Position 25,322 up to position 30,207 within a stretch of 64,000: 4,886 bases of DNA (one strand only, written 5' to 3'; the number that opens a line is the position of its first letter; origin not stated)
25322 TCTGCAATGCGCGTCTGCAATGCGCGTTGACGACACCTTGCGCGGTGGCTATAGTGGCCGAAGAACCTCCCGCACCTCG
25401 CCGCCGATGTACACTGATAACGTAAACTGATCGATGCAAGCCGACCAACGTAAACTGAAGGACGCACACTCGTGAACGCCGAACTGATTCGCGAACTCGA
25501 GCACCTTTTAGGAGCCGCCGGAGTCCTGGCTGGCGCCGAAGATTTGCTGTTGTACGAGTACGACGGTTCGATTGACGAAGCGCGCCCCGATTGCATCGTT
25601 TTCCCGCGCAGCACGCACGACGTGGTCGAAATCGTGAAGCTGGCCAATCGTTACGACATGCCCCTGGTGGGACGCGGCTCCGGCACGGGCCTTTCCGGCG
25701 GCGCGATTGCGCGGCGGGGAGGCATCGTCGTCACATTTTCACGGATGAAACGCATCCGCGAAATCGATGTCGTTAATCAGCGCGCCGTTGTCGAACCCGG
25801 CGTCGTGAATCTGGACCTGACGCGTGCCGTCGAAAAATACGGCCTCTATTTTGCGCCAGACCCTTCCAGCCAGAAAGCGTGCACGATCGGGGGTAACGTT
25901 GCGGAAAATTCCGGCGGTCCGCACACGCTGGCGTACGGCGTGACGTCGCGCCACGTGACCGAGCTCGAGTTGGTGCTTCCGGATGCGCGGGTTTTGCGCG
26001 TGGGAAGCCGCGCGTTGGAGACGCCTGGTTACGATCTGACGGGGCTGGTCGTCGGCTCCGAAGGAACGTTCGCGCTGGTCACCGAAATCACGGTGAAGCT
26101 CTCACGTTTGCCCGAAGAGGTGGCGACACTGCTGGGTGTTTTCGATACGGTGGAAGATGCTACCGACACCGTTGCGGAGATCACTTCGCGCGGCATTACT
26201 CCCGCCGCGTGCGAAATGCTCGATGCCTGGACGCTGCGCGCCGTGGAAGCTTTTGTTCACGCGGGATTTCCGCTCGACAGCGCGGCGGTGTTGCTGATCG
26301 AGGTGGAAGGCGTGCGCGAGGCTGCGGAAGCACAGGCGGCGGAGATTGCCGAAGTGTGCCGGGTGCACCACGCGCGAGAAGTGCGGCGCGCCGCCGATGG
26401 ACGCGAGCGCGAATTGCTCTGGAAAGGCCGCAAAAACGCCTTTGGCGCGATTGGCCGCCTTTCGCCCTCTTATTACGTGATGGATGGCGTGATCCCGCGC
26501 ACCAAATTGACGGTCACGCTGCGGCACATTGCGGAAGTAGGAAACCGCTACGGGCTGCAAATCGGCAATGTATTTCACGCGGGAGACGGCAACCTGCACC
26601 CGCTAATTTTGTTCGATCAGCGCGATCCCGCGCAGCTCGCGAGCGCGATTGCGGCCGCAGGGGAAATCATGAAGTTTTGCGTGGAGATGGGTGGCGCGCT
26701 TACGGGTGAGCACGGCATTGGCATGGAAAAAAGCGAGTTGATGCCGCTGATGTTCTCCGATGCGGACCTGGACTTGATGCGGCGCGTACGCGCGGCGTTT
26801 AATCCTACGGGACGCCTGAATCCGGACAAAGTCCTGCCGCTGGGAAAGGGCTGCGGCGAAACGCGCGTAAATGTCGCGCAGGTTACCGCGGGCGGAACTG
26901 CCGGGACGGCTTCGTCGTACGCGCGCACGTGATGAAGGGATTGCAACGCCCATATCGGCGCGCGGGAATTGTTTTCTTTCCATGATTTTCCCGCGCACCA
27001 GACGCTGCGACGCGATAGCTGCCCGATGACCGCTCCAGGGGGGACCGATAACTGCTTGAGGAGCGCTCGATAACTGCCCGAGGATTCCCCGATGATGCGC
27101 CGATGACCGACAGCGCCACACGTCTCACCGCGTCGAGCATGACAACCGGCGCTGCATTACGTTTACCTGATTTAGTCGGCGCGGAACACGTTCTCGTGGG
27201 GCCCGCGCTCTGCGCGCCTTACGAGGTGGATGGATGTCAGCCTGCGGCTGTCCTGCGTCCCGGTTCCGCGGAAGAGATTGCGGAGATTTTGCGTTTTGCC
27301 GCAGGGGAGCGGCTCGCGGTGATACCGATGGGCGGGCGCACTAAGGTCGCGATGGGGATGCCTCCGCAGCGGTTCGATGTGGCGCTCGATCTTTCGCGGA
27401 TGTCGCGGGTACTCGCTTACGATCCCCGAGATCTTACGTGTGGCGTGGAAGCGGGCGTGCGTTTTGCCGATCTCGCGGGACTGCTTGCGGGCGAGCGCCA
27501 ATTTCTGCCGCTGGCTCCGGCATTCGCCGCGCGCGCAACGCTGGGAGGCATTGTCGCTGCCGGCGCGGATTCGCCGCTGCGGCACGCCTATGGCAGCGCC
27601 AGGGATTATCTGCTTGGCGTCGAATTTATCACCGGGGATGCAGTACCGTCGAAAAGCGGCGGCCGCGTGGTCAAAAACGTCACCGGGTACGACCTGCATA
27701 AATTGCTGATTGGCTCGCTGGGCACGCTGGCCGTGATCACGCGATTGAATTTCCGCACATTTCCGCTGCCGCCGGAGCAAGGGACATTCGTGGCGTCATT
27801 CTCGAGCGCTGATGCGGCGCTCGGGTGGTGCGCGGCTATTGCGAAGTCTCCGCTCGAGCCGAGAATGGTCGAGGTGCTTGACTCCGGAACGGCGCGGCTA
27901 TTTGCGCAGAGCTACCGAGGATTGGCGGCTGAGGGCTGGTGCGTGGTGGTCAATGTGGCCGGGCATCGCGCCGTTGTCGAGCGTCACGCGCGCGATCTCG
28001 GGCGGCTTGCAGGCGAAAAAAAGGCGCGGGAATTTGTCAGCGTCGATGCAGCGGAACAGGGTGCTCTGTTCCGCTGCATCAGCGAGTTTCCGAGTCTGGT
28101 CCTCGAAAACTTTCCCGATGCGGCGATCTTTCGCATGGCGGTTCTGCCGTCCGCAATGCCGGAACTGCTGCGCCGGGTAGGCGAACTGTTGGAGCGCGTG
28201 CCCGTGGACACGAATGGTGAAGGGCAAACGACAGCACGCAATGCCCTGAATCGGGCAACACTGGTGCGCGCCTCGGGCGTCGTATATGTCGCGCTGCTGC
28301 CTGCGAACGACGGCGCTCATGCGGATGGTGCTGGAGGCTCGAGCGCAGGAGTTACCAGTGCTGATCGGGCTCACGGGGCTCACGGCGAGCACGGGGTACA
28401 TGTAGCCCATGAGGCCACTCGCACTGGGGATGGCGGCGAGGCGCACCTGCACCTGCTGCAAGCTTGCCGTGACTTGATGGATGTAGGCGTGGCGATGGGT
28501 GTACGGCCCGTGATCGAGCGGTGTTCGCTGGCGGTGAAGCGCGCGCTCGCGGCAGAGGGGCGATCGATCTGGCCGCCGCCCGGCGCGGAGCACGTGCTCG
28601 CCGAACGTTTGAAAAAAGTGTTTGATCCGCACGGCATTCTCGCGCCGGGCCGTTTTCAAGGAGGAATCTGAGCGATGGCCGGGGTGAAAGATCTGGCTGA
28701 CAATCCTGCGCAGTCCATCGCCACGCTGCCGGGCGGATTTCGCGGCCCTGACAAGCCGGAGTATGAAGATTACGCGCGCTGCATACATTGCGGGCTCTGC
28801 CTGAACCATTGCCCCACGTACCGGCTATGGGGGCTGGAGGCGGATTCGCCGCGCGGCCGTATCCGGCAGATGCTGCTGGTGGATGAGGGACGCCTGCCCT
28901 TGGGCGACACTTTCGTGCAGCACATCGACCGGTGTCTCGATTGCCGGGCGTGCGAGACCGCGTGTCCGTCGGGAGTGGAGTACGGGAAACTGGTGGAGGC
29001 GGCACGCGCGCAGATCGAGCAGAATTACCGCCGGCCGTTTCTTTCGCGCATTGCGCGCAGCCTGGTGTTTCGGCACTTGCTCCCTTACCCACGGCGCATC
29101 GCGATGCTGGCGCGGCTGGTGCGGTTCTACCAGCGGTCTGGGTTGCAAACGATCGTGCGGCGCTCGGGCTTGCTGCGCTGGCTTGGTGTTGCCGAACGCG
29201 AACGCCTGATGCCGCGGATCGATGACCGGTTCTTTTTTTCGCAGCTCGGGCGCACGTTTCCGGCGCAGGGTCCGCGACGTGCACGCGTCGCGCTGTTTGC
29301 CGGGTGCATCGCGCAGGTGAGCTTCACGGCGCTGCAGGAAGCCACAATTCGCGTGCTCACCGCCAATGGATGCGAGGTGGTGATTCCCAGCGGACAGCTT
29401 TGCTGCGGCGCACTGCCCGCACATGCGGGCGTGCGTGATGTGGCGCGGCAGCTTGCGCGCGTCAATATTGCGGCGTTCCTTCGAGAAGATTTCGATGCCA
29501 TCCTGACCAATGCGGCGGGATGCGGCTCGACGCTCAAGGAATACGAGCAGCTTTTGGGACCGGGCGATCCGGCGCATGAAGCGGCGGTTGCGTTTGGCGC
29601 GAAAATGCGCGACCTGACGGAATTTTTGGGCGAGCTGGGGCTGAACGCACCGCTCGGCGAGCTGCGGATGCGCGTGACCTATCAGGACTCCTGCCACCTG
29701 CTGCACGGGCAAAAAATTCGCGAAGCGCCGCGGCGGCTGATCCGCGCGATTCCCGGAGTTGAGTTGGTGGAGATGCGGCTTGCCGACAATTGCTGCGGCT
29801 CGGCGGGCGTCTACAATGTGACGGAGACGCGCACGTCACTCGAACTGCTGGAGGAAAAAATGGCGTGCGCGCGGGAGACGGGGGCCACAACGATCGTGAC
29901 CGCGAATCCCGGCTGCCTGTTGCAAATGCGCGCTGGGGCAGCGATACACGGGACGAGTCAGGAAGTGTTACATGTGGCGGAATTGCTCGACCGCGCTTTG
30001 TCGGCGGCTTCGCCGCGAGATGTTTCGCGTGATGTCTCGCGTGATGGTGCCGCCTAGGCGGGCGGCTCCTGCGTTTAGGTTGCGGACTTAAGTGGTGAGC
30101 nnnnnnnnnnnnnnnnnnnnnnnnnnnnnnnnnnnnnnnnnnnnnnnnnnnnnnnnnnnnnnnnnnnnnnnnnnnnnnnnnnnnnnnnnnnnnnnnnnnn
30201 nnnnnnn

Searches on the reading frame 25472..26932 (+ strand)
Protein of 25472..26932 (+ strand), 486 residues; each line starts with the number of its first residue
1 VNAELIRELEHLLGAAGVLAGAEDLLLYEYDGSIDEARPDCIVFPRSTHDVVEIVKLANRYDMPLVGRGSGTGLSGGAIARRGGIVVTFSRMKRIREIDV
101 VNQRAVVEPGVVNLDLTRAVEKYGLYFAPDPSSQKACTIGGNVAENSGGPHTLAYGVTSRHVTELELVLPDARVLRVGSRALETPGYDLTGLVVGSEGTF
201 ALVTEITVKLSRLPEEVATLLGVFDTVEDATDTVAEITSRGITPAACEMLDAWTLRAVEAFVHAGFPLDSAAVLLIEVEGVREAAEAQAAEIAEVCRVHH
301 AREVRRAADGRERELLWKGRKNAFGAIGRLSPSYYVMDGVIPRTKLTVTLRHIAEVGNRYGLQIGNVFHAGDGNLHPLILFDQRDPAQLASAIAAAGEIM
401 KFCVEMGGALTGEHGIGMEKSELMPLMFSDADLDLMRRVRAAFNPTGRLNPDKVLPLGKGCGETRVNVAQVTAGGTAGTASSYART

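Call 12: search_protein_families(library=pfam, proteins=[window:25472-26932:+])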
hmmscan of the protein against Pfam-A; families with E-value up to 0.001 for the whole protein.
window:25472-26932:+ (486 aa): 2 families
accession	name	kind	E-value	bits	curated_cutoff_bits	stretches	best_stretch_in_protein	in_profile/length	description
PF02913.24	FAD-oxidase_C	-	4.4e-66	223.5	21.2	1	213-454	1-248/248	FAD linked oxidases, C-terminal domain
PF01565.28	FAD_binding_4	-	1.2e-40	138.9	26.4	1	39-177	1-138/139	FAD binding domain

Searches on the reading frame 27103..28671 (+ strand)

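Call 12: search_protein_families(library=pfam, proteins=[window:27103-28671:+])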
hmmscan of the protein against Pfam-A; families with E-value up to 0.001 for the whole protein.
window:27103-28671:+ (522 aa): 2 families
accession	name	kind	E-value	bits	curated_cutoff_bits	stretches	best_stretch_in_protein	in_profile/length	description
PF01565.28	FAD_binding_4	-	1.2e-27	96.8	26.4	1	47-179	1-132/139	FAD binding domain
PF02913.24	FAD-oxidase_C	-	4.3e-12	46.7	21.2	1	223-460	2-238/248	FAD linked oxidases, C-terminal domain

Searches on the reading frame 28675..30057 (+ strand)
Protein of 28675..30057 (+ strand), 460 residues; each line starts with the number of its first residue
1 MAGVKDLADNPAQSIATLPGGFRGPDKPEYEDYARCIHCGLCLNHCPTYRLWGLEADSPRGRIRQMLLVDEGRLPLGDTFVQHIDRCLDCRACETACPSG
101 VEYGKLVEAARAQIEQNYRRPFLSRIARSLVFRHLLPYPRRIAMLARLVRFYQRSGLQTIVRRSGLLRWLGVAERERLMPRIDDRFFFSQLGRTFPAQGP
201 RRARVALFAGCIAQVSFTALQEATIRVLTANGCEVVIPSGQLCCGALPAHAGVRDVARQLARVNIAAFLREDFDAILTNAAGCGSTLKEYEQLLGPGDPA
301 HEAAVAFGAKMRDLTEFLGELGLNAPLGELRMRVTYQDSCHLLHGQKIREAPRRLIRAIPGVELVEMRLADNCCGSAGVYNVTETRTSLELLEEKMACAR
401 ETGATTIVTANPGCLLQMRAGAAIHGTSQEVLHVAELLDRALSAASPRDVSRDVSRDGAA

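Call 6: search_protein_families(library=pfam, proteins=[window:28675-30057:+])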
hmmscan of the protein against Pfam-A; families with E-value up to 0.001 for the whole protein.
window:28675-30057:+ (460 aa): 12 families
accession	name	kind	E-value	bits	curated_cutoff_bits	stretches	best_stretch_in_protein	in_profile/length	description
PF02754.22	CCG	-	1.4e-38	131.3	20.6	2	334-419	1-85/85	Cysteine-rich domain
PF13183.11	Fer4_8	-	2.1e-14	54.3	27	1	34-101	3-68/68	4Fe-4S dicluster domain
PF12838.12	Fer4_7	-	6.1e-11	43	27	1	35-101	1-52/52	4Fe-4S dicluster domain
PF13534.11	Fer4_17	-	1.4e-10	42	22.2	1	35-101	1-60/61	4Fe-4S dicluster domain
PF13237.11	Fer4_10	-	4.2e-09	36.6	25.5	0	30-48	3-21/53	4Fe-4S dicluster domain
PF13187.11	Fer4_9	-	5.2e-09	36.4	27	0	85-100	35-50/52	4Fe-4S dicluster domain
PF12837.12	Fer4_6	-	9.1e-09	35.3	25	1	32-49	5-22/24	4Fe-4S binding domain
PF12797.12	Fer4_2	-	1.8e-08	34.2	24.5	1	30-48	4-22/22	4Fe-4S binding domain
PF00037.32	Fer4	-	3.1e-08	33.6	21.1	1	32-48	4-20/24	4Fe-4S binding domain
PF12800.12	Fer4_4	-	1.9e-06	28.1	24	0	34-49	2-17/17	4Fe-4S binding domain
PF13484.11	Fer4_16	-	7.3e-05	23.9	30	1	35-99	1-65/66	4Fe-4S double cluster binding domain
PF14697.11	Fer4_21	-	0.0002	21.8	35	0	34-48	6-20/59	4Fe-4S dicluster domain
